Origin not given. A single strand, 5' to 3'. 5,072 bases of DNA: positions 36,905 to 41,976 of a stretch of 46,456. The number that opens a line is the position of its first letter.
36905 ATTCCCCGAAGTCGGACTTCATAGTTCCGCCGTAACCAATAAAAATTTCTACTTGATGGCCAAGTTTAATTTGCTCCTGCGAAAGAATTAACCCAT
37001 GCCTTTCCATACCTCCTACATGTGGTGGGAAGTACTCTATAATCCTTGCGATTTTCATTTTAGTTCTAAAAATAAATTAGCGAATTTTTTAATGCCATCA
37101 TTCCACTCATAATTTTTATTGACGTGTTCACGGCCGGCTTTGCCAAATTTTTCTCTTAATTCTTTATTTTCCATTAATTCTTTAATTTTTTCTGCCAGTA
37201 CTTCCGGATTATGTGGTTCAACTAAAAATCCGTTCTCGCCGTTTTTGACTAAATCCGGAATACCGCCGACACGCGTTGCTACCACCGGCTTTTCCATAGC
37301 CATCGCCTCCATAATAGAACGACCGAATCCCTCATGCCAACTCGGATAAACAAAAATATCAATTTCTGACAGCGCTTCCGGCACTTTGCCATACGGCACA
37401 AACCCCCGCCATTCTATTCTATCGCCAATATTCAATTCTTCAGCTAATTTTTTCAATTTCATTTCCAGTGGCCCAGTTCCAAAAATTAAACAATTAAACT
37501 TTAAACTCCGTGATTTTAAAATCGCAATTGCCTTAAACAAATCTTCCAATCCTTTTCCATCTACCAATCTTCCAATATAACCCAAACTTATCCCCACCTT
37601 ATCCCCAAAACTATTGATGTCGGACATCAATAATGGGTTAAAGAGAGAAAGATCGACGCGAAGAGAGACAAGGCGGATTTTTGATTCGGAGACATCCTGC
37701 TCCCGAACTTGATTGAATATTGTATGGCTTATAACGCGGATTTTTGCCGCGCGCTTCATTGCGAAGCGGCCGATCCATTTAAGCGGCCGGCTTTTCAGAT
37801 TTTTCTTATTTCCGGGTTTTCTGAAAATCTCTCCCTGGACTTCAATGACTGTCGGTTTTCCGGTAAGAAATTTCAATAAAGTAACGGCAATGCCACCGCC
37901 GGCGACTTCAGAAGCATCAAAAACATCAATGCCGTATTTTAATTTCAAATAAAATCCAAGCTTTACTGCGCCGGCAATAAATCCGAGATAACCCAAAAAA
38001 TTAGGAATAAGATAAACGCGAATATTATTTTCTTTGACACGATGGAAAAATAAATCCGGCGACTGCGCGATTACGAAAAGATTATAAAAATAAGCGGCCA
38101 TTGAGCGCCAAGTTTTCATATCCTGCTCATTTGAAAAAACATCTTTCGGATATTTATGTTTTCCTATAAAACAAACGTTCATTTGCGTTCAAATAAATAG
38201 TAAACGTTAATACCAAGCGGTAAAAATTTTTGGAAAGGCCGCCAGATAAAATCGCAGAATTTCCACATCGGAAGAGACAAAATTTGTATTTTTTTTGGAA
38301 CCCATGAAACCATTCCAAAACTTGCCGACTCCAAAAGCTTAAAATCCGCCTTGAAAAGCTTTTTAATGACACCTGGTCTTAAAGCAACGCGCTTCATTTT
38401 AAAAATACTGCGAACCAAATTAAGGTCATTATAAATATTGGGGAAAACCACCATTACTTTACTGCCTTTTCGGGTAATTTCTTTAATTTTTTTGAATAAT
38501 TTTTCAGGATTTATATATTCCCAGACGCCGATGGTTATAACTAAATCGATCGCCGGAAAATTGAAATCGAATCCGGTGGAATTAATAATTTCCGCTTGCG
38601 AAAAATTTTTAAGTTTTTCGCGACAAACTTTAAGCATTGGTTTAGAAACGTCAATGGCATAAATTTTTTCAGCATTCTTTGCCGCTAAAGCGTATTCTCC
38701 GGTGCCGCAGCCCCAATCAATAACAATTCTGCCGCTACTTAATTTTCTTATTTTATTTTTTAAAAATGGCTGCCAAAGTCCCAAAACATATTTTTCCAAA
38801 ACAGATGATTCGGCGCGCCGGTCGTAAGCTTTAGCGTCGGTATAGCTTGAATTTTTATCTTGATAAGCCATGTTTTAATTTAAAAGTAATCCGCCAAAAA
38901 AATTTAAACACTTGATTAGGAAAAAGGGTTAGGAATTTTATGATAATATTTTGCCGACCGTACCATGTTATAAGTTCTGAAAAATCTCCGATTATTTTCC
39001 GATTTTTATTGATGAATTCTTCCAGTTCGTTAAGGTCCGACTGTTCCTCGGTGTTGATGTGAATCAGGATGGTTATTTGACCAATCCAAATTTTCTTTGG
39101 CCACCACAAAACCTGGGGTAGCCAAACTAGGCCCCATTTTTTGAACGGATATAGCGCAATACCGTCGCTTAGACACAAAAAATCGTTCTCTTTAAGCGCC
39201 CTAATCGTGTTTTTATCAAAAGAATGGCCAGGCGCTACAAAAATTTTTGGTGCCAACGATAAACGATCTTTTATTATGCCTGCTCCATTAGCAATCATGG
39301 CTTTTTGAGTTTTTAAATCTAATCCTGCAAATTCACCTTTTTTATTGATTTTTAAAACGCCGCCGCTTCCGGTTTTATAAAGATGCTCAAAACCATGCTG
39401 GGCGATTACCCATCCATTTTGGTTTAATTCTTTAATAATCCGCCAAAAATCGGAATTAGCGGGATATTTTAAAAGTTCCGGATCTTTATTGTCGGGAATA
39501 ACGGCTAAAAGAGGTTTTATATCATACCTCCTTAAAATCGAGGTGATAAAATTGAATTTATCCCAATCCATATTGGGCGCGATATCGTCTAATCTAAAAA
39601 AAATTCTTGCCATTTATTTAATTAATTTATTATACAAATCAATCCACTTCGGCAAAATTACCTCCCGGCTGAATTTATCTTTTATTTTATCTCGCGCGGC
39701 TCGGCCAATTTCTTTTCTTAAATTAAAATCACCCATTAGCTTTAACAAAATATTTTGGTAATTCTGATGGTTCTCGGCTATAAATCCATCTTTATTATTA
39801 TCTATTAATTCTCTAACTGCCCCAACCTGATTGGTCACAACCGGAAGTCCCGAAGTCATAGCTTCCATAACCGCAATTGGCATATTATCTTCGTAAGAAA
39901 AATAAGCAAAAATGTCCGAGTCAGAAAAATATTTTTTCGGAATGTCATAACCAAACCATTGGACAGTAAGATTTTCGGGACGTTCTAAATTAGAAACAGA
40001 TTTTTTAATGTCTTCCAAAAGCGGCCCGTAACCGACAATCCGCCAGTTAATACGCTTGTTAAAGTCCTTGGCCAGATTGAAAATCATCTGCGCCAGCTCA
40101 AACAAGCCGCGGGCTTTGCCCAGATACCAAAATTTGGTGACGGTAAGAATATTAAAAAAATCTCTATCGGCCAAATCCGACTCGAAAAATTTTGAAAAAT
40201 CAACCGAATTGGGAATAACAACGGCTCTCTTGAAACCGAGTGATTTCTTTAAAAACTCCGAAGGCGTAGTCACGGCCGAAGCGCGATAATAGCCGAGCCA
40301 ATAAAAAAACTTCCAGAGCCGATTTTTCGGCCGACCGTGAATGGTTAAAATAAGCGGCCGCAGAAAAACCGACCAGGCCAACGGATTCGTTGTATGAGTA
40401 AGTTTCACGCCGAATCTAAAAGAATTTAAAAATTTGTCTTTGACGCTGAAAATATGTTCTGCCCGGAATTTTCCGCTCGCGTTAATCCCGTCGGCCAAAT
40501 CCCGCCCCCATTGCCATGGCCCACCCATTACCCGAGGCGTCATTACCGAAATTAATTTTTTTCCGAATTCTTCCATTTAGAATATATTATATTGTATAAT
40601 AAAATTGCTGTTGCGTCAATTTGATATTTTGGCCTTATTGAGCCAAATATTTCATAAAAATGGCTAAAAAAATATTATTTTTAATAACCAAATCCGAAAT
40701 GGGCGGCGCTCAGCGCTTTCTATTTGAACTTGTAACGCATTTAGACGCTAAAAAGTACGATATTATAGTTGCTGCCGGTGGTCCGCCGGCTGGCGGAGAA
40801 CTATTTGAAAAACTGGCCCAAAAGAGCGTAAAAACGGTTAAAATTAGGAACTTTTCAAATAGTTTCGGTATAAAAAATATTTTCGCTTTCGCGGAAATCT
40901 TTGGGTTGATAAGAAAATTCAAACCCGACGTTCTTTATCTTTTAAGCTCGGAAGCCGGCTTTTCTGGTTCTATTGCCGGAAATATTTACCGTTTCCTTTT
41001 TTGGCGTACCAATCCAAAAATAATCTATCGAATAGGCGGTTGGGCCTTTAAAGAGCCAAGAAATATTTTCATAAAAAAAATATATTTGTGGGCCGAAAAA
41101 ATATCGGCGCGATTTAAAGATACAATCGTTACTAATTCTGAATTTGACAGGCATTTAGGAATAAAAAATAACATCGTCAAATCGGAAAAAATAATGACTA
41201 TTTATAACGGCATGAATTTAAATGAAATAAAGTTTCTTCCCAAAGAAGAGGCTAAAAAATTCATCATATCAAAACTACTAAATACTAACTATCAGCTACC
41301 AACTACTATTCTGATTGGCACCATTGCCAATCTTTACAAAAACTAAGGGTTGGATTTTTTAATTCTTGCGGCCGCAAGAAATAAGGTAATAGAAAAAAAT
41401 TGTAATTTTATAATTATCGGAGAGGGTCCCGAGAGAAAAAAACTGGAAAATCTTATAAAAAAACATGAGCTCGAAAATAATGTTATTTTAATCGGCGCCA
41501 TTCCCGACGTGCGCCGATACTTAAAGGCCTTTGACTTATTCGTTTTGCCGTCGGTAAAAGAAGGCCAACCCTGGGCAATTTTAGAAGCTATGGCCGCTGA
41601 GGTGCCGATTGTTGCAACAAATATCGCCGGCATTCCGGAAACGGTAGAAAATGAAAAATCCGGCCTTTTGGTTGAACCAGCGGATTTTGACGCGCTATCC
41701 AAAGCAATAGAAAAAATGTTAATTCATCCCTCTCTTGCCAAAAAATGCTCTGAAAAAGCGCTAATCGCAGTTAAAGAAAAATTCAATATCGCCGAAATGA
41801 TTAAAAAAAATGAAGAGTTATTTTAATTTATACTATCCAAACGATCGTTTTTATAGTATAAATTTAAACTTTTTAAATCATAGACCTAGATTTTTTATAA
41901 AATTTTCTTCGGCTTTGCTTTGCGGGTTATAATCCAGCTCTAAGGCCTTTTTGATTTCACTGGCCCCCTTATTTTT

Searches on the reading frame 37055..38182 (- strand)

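Call 47: search_protein_families(library=pfam, proteins=[window:37055-38182:-], max_evalue=0.0001)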
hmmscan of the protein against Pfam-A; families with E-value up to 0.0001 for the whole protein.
window:37055-38182:- (375 aa): 6 families
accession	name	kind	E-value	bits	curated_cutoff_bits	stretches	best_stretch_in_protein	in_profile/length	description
PF00534.26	Glycos_transf_1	-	4.3e-47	160.3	26.4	1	200-352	18-171/172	Glycosyl transferases group 1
PF13692.12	Glyco_trans_1_4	-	1e-38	133.2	27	1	199-339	3-142/142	Glycosyl transferases group 1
PF13524.12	Glyco_trans_1_2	-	1.6e-10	41.6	25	1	228-365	14-140/144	Glycosyl transferase-like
PF20706.3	GT4-conflict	-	1.2e-07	31.6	26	1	204-366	204-384/385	Family 4 Glycosyltransferase in conflict systems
PF13579.12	Glyco_trans_4_4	-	1.4e-07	32.4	29.7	1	26-173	12-156/158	Glycosyl transferase 4-like domain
PF13439.12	Glyco_transf_4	-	4.7e-07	30.4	28.5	1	36-179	23-169/170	Glycosyltransferase Family 4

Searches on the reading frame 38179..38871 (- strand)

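Call 68: search_protein_families(library=pfam, proteins=[window:38179-38871:-], max_evalue=0.01)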
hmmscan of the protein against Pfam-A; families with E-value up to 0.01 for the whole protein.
window:38179-38871:- (230 aa): 11 families
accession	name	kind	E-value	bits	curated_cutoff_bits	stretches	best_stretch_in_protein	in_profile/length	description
PF08241.18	Methyltransf_11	-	9.8e-13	49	21.2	1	52-140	2-94/95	Methyltransferase domain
PF13649.12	Methyltransf_25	-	4.7e-12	46.9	27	1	50-135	1-95/97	Methyltransferase domain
PF13847.12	Methyltransf_31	-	2.9e-09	37.2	27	1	45-145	2-113/145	Methyltransferase domain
PF08242.18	Methyltransf_12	-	1.1e-08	36.2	30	1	52-136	2-95/98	Methyltransferase domain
PF01209.24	Ubie_methyltran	-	7.7e-07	29.1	20.1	1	25-142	27-152/233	ubiE/COQ5 methyltransferase family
PF13489.12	Methyltransf_23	-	1.2e-06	28.8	27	1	43-145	19-120/164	Methyltransferase domain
PF01728.25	FtsJ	-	8.1e-05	23.1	24.1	1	41-174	16-141/181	FtsJ-like methyltransferase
PF02353.26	CMAS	-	8.5e-05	22.4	27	1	43-141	59-164/273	Mycolic acid cyclopropane synthetase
PF06325.19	PrmA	-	0.00073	19.6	22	1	45-89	160-206/296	Ribosomal protein L11 methyltransferase (PrmA)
PF07021.18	MetW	-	0.0038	17.3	21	1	44-146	11-112/193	Methionine biosynthesis protein MetW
PF05175.20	MTS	-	0.0042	17.2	23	1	42-111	28-102/170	Methyltransferase small domain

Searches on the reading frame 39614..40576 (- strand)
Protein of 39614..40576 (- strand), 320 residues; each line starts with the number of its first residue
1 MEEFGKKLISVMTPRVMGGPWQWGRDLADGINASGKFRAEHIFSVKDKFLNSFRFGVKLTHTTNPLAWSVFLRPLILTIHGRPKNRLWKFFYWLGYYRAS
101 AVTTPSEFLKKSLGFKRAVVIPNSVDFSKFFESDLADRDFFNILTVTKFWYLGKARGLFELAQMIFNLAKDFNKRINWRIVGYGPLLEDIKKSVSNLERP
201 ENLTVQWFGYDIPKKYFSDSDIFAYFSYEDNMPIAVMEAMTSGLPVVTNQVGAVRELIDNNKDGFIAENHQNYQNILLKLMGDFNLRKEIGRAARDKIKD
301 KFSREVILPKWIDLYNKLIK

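Call 47: search_protein_families(library=pfam, proteins=[window:39614-40576:-], max_evalue=0.0001)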
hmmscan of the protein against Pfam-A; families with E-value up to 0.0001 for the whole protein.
window:39614-40576:- (320 aa): 3 families
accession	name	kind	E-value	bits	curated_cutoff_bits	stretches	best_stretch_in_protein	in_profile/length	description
PF00534.26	Glycos_transf_1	-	5.1e-21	75.4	26.4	1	155-296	27-171/172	Glycosyl transferases group 1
PF13692.12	Glyco_trans_1_4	-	6.5e-17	62.5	27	1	143-282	4-141/142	Glycosyl transferases group 1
PF13439.12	Glyco_transf_4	-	2.3e-06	28.2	28.5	1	54-128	72-169/170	Glycosyltransferase Family 4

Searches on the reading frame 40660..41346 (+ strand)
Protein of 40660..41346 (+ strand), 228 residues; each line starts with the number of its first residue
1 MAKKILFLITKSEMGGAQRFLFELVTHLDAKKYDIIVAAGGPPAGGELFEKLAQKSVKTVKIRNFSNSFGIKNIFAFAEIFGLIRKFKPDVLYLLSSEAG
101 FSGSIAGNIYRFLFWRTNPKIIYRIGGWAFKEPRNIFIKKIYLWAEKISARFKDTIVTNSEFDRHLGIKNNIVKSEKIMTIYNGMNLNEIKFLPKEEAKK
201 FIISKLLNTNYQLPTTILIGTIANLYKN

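Call 47: search_protein_families(library=pfam, proteins=[window:40660-41346:+], max_evalue=0.0001)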
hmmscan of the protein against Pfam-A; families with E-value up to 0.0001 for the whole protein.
window:40660-41346:+ (228 aa): 3 families
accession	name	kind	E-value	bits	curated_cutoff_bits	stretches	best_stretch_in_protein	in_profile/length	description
PF13439.12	Glyco_transf_4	-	3.6e-14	53.6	28.5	1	14-188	1-169/170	Glycosyltransferase Family 4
PF13579.12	Glyco_trans_4_4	-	3.6e-09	37.6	29.7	1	15-184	1-158/158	Glycosyl transferase 4-like domain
PF13477.12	Glyco_trans_4_2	-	1.8e-06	28.6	23.4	1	4-158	1-137/139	Glycosyl transferase 4-like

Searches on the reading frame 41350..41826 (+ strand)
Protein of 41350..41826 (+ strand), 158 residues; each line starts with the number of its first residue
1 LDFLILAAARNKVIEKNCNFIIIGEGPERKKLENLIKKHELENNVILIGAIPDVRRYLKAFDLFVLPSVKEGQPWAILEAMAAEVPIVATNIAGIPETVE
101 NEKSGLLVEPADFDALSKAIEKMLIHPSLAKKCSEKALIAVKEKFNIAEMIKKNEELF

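Call 68: search_protein_families(library=pfam, proteins=[window:41350-41826:+], max_evalue=0.01)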
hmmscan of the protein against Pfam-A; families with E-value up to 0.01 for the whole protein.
window:41350-41826:+ (158 aa): 4 families
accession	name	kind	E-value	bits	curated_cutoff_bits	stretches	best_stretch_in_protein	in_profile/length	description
PF00534.26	Glycos_transf_1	-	2.2e-37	128.7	26.4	1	2-137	31-169/172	Glycosyl transferases group 1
PF13692.12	Glyco_trans_1_4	-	1.3e-34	119.9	27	1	6-124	21-140/142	Glycosyl transferases group 1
PF20706.3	GT4-conflict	-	2.8e-05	23.7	26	1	54-128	275-359/385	Family 4 Glycosyltransferase in conflict systems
PF13524.12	Glyco_trans_1_2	-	0.0011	19.4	25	1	17-149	14-137/144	Glycosyl transferase-like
